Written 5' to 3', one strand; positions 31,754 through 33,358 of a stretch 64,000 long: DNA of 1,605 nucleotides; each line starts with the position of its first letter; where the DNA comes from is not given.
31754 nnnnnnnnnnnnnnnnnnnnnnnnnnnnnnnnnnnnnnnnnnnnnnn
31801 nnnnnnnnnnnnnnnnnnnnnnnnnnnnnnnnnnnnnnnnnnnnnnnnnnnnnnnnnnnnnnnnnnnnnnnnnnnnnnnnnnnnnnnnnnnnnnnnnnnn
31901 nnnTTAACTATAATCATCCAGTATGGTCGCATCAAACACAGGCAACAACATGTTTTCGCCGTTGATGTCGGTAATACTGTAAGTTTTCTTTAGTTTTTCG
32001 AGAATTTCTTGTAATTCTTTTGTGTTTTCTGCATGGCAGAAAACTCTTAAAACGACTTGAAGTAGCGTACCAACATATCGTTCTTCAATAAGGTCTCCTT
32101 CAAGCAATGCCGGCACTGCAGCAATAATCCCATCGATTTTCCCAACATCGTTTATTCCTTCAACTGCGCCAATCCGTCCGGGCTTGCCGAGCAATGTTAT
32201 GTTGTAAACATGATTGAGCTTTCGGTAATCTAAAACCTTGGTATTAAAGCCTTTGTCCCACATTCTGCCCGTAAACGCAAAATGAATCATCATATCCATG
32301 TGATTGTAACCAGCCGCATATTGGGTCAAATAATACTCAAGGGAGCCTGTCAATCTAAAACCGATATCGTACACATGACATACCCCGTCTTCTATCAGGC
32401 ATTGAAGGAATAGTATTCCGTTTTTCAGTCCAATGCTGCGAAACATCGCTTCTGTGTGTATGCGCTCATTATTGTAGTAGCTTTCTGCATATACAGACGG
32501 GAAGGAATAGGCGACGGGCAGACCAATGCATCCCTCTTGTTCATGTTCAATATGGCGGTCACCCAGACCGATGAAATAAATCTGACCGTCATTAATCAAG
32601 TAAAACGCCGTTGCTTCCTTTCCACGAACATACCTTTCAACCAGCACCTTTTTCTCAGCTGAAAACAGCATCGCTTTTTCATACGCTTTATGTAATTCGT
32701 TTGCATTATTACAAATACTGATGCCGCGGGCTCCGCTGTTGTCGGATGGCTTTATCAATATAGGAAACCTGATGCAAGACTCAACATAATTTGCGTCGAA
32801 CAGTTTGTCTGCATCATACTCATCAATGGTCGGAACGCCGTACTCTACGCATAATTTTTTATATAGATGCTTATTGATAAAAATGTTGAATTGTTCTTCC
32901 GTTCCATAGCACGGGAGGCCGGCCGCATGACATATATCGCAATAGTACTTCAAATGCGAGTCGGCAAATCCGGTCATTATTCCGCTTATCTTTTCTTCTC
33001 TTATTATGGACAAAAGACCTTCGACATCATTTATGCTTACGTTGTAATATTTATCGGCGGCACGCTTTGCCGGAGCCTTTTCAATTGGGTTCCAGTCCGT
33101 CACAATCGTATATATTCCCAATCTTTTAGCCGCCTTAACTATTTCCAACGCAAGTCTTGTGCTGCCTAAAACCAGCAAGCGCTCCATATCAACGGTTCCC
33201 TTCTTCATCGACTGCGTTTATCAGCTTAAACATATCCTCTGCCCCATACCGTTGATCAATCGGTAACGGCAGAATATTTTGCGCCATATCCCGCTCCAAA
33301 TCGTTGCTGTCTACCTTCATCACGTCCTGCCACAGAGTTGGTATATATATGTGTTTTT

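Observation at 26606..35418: ATP-grasp ligase-rich tailoring block with an embedded SLC13 solute permease: candidate undescribed amide-decoration module for an amino sugar or uronate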

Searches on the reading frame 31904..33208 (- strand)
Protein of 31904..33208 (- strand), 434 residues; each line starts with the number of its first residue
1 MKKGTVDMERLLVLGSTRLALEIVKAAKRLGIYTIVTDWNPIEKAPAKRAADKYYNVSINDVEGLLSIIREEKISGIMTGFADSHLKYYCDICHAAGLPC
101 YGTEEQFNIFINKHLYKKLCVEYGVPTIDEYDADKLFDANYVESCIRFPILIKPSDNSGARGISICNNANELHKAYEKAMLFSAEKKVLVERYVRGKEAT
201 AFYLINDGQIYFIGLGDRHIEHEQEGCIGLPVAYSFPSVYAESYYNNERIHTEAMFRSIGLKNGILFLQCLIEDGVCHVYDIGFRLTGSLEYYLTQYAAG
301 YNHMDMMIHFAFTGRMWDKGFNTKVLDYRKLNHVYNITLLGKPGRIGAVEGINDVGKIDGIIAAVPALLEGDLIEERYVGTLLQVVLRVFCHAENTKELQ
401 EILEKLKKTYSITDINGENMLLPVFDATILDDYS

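Call 3: search_protein_families(library=pfam, proteins=[window:31904-33208:-], max_evalue=0.01)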
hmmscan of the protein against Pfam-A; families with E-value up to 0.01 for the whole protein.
window:31904-33208:- (434 aa): 10 families
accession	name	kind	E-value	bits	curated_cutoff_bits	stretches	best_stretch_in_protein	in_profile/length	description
PF02786.22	CPSase_L_D2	-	1.1e-08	35.4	19.8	1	114-218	3-113/211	Carbamoyl-phosphate synthase L chain, ATP binding domain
PF07478.18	Dala_Dala_lig_C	-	1.5e-08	34.8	24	1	140-202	29-89/204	D-ala D-ala ligase C-terminus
PF01071.24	GARS_A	-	9.1e-07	29.3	27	1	112-214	2-109/194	Phosphoribosylglycinamide synthetase, ATP-grasp (A) domain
PF13535.11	ATP-grasp_4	-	1.8e-06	28.1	27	1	146-225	1-93/160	ATP-grasp domain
PF21360.3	PylC-like_N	-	9.5e-06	26.1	27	1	16-79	6-72/96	PylC-like, N-terminal domain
PF02655.19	ATP-grasp_3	-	7.8e-05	23.2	23.2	1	147-240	31-110/160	ATP-grasp domain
PF22660.2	RS_preATP-grasp-like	-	0.0012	19.6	27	1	8-70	1-61/98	Ribonucleotide synthetase preATP-grasp domain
PF17930.7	LpxI_N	-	0.0026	18.1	25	1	13-77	5-69/129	LpxI N-terminal domain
PF00289.28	Biotin_carb_N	-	0.0084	17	25.5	0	8-98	2-100/110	Biotin carboxylase, N-terminal domain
PF18130.6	ATPgrasp_N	-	0.0091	17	27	0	25-99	2-80/81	ATP-grasp N-terminal domain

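Call 4: search_protein_families(library=ncbifam, proteins=[window:31904-33208:-], max_evalue=0.01)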
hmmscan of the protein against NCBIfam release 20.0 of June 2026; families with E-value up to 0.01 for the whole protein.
window:31904-33208:- (434 aa): 53 families (the best 25 are shown)
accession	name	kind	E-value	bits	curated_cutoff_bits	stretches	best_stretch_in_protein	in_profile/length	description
NF006766.0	PRK09288.1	equivalog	2.7e-16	59.3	339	1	8-195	12-199/396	formate-dependent phosphoribosylglycinamide formyltransferase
TIGR01369.1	CPSaseII_lrg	equivalog_domain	2.8e-15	55.1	1027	1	22-290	579-845/1052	carbamoyl-phosphate synthase (glutamine-hydrolyzing) large subunit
TIGR01142.1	purT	equivalog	3.5e-15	55.8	502.15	1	10-195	1-186/380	phosphoribosylglycinamide formyltransferase 2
NF003671.0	PRK05294.1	equivalog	1.2e-14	52.9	599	1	23-285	577-837/1058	carbamoyl-phosphate synthase large subunit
NF009554.0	PRK12999.1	equivalog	4.7e-12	44.5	965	1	7-195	4-208/1147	pyruvate carboxylase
TIGR02712.1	urea_carbox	equivalog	1.2e-10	39.8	1303.85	1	10-219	3-226/1201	urea carboxylase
NF010623.0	PRK14016.1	subfamily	1.9e-10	39.5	877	1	109-198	211-299/871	cyanophycin synthetase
NF002563.0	PRK02186.1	subfamily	3.1e-10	38.9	625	1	73-315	70-305/890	argininosuccinate lyase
NF041595.1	dap_A_syn_DdaF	equivalog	5e-10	38.7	840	1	60-408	64-411/424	dapdiamide A synthase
NF006406.0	PRK08654.1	equivalog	5.4e-10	38.4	739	1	9-219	3-228/499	acetyl-CoA carboxylase biotin carboxylase subunit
TIGR00877.1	purD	equivalog_domain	6.4e-10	38.4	288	1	51-215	42-212/425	phosphoribosylamine--glycine ligase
NF002527.0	PRK01966.1-3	equivalog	7.2e-10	38.6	310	1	105-213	111-220/332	D-alanine--D-alanine ligase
NF009406.0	PRK12767.1-5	equivalog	9.7e-10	38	271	1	35-200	31-195/327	carbamoyl phosphate synthase-like protein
NF009471.0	PRK12833.1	equivalog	1.2e-09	37.2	686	1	8-195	5-207/467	acetyl-CoA carboxylase biotin carboxylase subunit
NF002378.0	PRK01372.1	subfamily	1.4e-09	37.1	243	1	110-204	98-189/305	D-alanine--D-alanine ligase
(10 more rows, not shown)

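Call 70: find_related_loci(query=window:31904-33208:-, collection=metagenome_contigs, flank=8000)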
Query window:31904-33208:- (434 aa) in metagenome_contigs; peptide patterns used: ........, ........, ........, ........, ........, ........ (x = any residue, [..] = any of these).
92 stretches matched a pattern, but none encodes a relative of the query by tblastn (E <= 1e-3).

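Call 81: search_protein_representatives(protein=window:31904-33208:-)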
Query: 434 residues. Proteins with E-value up to 0.001 (for the whole library): 6100; up to 1e-10: 2729; up to 1e-30: 517. The best 150 are listed.
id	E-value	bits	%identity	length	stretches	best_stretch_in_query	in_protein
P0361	2.4e-115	402.4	47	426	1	9-429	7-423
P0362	4.5e-115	401.5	46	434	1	9-428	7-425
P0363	3.2e-108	378.9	43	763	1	7-427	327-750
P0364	3.3e-103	362.4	41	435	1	9-425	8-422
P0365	1.3e-102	360.4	30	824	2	9-424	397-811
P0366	4.9e-101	355.2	40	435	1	9-427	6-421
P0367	4.0e-98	345.6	41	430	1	9-426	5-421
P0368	1.3e-96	340.7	42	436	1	9-427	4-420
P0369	4.3e-95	335.6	40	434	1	9-431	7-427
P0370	6.4e-95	335.1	38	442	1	10-425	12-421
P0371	1.2e-94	334.1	40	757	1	9-427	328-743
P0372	2.6e-94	333.1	39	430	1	8-429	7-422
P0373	2.5e-93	329.8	40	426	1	9-428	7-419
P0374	3.9e-93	329.2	40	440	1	9-426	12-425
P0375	9.9e-93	327.8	36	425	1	6-428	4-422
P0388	1.0e-79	285.0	35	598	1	7-422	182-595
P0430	1.3e-69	251.7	35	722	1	9-422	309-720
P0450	1.8e-64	234.7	33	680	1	9-427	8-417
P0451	2.3e-64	234.4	32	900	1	9-434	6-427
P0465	1.1e-62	228.8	31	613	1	9-426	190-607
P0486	1.5e-59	218.5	34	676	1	7-422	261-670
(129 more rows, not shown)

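Call 85: search_protein_families(library=pfam, proteins=[P0363, P0371, P0388, P0430, P0450, P0451, P0465, P0486, P0365], max_evalue=0.0001)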
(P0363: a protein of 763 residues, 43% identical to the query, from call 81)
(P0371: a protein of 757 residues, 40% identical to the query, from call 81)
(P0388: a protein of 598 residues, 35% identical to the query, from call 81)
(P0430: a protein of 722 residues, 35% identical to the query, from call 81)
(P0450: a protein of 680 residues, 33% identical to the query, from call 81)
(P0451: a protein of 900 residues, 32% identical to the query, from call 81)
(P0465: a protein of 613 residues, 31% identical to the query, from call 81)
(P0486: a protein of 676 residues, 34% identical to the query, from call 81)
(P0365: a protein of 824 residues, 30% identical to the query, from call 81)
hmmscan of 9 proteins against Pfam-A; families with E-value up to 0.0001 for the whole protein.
P0363 (763 aa): 8 families
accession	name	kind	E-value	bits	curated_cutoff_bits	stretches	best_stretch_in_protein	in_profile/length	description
PF02388.22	FemAB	-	6.5e-15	55.3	24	2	125-205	158-233/406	FemAB family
PF13480.13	Acetyltransf_6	-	4.4e-11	43.6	22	1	140-271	5-140/143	Acetyltransferase (GNAT) domain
PF13535.11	ATP-grasp_4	-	3.7e-10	40.1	27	1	468-600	2-143/160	ATP-grasp domain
PF01071.24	GARS_A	-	6.3e-09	36.4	27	1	432-599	2-180/194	Phosphoribosylglycinamide synthetase, ATP-grasp (A) domain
PF07478.18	Dala_Dala_lig_C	-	6.7e-09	36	24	1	464-541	32-106/204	D-ala D-ala ligase C-terminus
PF02786.22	CPSase_L_D2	-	9.1e-09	35.6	19.8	1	437-518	6-92/211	Carbamoyl-phosphate synthase L chain, ATP binding domain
PF04339.18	FemAB_like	-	3.9e-07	30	27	1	81-266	120-312/369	Peptidogalycan biosysnthesis/recognition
PF02655.19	ATP-grasp_3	-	6.4e-05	23.5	23.2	0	467-546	30-100/160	ATP-grasp domain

P0371 (757 aa): 5 families
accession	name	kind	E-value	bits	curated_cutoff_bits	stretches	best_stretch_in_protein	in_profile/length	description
PF18130.6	ATPgrasp_N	-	3.5e-06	27.9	27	1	343-418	1-80/81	ATP-grasp N-terminal domain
PF13535.11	ATP-grasp_4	-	6.3e-06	26.3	27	1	462-584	1-133/160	ATP-grasp domain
PF02786.22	CPSase_L_D2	-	1.3e-05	25.3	19.8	1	441-525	11-104/211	Carbamoyl-phosphate synthase L chain, ATP binding domain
PF07478.18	Dala_Dala_lig_C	-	4.2e-05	23.6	24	1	455-538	28-108/204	D-ala D-ala ligase C-terminus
PF02655.19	ATP-grasp_3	-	7.7e-05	23.3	23.2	0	463-605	31-160/160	ATP-grasp domain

P0388 (598 aa): 9 families
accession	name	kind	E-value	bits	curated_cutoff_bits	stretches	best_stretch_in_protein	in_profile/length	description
PF00583.31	Acetyltransf_1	-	3.9e-13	50.1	20.7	1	55-149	23-116/116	Acetyltransferase (GNAT) family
PF13508.13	Acetyltransf_7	-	1.8e-12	47.9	27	1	65-150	2-83/84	Acetyltransferase (GNAT) domain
PF02786.22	CPSase_L_D2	-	2.8e-11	43.8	19.8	1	287-461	1-181/211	Carbamoyl-phosphate synthase L chain, ATP binding domain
PF07478.18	Dala_Dala_lig_C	-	2.9e-11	43.7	24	1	309-456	24-172/204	D-ala D-ala ligase C-terminus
PF13673.13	Acetyltransf_10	-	1.5e-10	41.6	23.6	1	60-153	24-111/128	Acetyltransferase (GNAT) domain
PF13535.11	ATP-grasp_4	-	1.2e-08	35.2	27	1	320-456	1-148/160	ATP-grasp domain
PF02655.19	ATP-grasp_3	-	7.3e-08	33.1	23.2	1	285-462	1-159/160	ATP-grasp domain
PF18603.7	LAL_C2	-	4.4e-07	30.5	29.4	1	517-585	6-75/78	L-amino acid ligase C-terminal domain 2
PF02222.28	ATP-grasp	-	1.5e-06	28.5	27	1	298-459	6-162/179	ATP-grasp domain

P0430 (722 aa): 1 family
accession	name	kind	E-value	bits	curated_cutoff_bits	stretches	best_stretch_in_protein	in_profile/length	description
PF01041.23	DegT_DnrJ_EryC1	-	1.3e-23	84.3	19.8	1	55-161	77-184/360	DegT/DnrJ/EryC1/StrS aminotransferase family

P0450 (680 aa): 7 families
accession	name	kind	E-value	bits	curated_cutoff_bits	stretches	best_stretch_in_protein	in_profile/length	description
PF13561.12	adh_short_C2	-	5.4e-41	141.1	27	1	442-677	6-234/236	Enoyl-(Acyl carrier protein) reductase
PF00106.31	adh_short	-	2.8e-36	125.3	26.6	1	433-619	1-187/195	short chain dehydrogenase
PF08659.16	KR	-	6.7e-12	46.1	22.6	1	435-593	3-161/180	KR domain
PF07478.18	Dala_Dala_lig_C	-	9.8e-09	35.4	24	1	132-191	31-88/204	D-ala D-ala ligase C-terminus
PF02786.22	CPSase_L_D2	-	4.9e-08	33.2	19.8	1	131-185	32-90/211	Carbamoyl-phosphate synthase L chain, ATP binding domain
PF02844.21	GARS_N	-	2.7e-05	25.3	29.5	0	10-106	3-98/100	Phosphoribosylglycinamide synthetase, N domain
PF21360.3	PylC-like_N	-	5.4e-05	23.7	27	0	11-75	2-71/96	PylC-like, N-terminal domain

P0451 (900 aa): 5 families
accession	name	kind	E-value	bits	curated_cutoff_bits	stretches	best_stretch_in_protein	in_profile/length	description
PF03972.19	MmgE_PrpD_N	-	1.9e-51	175.1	32.1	1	443-684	1-238/244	MmgE/PrpD N-terminal domain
PF19305.4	MmgE_PrpD_C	-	2.7e-20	73.3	32.1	1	708-869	1-160/173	MmgE/PrpD C-terminal domain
PF21360.3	PylC-like_N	-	2.1e-08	34.7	27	1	9-77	2-73/96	PylC-like, N-terminal domain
PF02786.22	CPSase_L_D2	-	4e-05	23.7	19.8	1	124-212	16-113/211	Carbamoyl-phosphate synthase L chain, ATP binding domain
PF08443.16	RimK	-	4.3e-05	23.6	21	1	130-204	30-99/188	RimK-like ATP-grasp domain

P0465 (613 aa): 3 families
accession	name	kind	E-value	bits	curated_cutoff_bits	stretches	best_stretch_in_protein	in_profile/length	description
PF07478.18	Dala_Dala_lig_C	-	7.8e-09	35.8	24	1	317-390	17-95/204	D-ala D-ala ligase C-terminus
PF02786.22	CPSase_L_D2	-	1.4e-06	28.4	19.8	1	295-376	2-90/211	Carbamoyl-phosphate synthase L chain, ATP binding domain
PF13302.13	Acetyltransf_3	-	2.1e-06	28.9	25.4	1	15-145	3-133/138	Acetyltransferase (GNAT) domain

P0486 (676 aa): 6 families
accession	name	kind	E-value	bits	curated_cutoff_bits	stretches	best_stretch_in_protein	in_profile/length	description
PF00753.33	Lactamase_B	-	3.3e-11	43.9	22.7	1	15-187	3-172/196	Metallo-beta-lactamase superfamily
PF02786.22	CPSase_L_D2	-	6.7e-08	32.7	19.8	1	393-445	35-91/211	Carbamoyl-phosphate synthase L chain, ATP binding domain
PF02655.19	ATP-grasp_3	-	2.1e-07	31.6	23.2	1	393-514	28-136/160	ATP-grasp domain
PF13535.11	ATP-grasp_4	-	9.5e-07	29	27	1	396-523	2-139/160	ATP-grasp domain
PF12706.13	Lactamase_B_2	-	4.2e-05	23.7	27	1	48-164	25-146/200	Beta-lactamase superfamily domain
PF07478.18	Dala_Dala_lig_C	-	5.2e-05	23.3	24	0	395-450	35-88/204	D-ala D-ala ligase C-terminus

P0365 (824 aa): 8 families
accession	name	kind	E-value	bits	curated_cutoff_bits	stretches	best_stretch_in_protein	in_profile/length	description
PF13535.11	ATP-grasp_4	-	4.7e-22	78.8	27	2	534-674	1-153/160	ATP-grasp domain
PF07478.18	Dala_Dala_lig_C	-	5.2e-18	65.7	24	2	529-598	30-96/204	D-ala D-ala ligase C-terminus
PF02786.22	CPSase_L_D2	-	1.1e-15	58.1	19.8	1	502-697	2-201/211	Carbamoyl-phosphate synthase L chain, ATP binding domain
PF02655.19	ATP-grasp_3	-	5.2e-12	46.6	23.2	1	96-271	2-159/160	ATP-grasp domain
PF18603.7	LAL_C2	-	1.6e-11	44.8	29.4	1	319-388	7-78/78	L-amino acid ligase C-terminal domain 2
PF21360.3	PylC-like_N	-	8.5e-09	35.9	27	0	4-65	5-72/96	PylC-like, N-terminal domain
PF18130.6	ATPgrasp_N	-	2.4e-06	28.5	27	0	416-489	4-81/81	ATP-grasp N-terminal domain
PF14397.11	ATPgrasp_ST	-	7.9e-06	25.7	31.4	0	489-574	9-101/278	Sugar-transfer associated ATP-grasp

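Call 88: find_related_loci(query=A5, collection=metagenome_contigs, flank=8000)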
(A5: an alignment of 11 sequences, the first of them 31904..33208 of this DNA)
Query A5 (434 aa) in metagenome_contigs; peptide patterns used: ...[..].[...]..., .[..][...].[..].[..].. (x = any residue, [..] = any of these).
300 stretches matched a pattern; 175 encode a relative of the query (tblastn E <= 1e-3); the best 80 are kept; 80 distinct loci.
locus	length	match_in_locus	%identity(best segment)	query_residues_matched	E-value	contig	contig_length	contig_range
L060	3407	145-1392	51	9-426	2e-147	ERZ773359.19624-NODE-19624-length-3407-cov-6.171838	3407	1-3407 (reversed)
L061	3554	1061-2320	51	5-426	7e-147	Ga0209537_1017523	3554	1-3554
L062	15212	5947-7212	49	9-431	5e-140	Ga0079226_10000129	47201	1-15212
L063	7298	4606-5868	48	9-431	1e-138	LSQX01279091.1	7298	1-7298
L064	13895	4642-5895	48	9-427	2e-136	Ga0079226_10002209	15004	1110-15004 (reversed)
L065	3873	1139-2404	46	9-431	2e-129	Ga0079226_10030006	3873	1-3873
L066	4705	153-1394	44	17-431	6e-126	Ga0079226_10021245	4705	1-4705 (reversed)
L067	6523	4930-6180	44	9-426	3e-124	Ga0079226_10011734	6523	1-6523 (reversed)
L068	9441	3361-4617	43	9-428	1e-122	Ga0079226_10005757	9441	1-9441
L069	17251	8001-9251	44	10-428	4e-122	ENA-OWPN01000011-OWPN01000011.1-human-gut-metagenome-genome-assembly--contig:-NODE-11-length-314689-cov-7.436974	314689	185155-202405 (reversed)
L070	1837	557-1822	45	9-431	2e-130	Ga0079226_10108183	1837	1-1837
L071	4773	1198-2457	46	9-432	2e-121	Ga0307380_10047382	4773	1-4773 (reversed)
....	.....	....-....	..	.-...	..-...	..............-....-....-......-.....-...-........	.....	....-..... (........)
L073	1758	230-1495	45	9-432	1e-128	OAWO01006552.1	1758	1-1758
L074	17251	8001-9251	43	10-428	1e-119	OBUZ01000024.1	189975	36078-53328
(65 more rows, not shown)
